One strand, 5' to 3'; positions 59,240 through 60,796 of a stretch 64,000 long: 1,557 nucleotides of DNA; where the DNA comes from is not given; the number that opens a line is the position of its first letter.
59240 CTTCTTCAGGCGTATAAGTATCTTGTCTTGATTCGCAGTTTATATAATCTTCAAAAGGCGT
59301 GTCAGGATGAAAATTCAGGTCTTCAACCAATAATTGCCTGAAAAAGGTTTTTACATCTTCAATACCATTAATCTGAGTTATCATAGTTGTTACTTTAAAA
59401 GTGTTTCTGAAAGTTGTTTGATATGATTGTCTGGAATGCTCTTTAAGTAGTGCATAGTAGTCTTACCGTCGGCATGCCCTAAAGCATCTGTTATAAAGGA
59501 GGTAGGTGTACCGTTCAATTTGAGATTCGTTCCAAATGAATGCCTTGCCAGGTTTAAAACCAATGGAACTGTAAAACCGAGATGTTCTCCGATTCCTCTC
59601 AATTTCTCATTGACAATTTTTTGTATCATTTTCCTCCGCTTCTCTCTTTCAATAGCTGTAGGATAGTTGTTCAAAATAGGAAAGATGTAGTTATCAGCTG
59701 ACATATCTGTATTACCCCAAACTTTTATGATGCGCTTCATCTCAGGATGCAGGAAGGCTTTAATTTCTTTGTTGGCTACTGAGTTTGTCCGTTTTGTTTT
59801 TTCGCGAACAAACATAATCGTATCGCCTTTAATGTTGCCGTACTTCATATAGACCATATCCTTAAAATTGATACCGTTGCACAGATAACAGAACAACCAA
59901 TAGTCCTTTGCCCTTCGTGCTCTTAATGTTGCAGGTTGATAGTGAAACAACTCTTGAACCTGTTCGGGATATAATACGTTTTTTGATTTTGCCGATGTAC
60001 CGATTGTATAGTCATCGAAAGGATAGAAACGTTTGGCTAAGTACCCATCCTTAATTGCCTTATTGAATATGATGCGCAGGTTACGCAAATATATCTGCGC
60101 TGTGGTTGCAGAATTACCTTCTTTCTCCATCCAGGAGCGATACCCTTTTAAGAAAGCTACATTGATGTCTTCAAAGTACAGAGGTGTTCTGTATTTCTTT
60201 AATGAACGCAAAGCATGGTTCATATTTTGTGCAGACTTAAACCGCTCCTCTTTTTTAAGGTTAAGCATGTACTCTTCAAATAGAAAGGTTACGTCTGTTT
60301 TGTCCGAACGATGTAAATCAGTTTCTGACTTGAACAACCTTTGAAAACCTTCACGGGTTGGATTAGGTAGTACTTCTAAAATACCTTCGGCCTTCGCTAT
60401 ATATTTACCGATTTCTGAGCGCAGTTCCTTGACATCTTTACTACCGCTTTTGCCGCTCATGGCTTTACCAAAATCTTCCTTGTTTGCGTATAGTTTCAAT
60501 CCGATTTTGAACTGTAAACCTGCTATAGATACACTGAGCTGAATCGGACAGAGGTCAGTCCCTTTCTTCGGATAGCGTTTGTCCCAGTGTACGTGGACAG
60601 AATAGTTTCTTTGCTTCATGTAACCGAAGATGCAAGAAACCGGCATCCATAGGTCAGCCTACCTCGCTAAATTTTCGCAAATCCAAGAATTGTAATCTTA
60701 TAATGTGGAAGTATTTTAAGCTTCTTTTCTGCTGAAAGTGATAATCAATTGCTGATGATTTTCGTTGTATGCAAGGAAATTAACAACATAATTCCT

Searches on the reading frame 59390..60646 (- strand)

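Call 3: search_protein_families(library=pfam, proteins=[window:59390-60646:-], max_evalue=0.01)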
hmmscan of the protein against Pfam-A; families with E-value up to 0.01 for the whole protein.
window:59390-60646:- (418 aa): 2 families
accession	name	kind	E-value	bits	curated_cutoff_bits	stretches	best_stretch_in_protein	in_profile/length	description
PF13102.12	Phage_int_SAM_5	-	1.4e-21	77.2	22.3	1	121-213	4-96/98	Phage integrase SAM-like domain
PF00589.27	Phage_integrase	-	4.2e-13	49.9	27.1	1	224-403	2-168/172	Phage integrase family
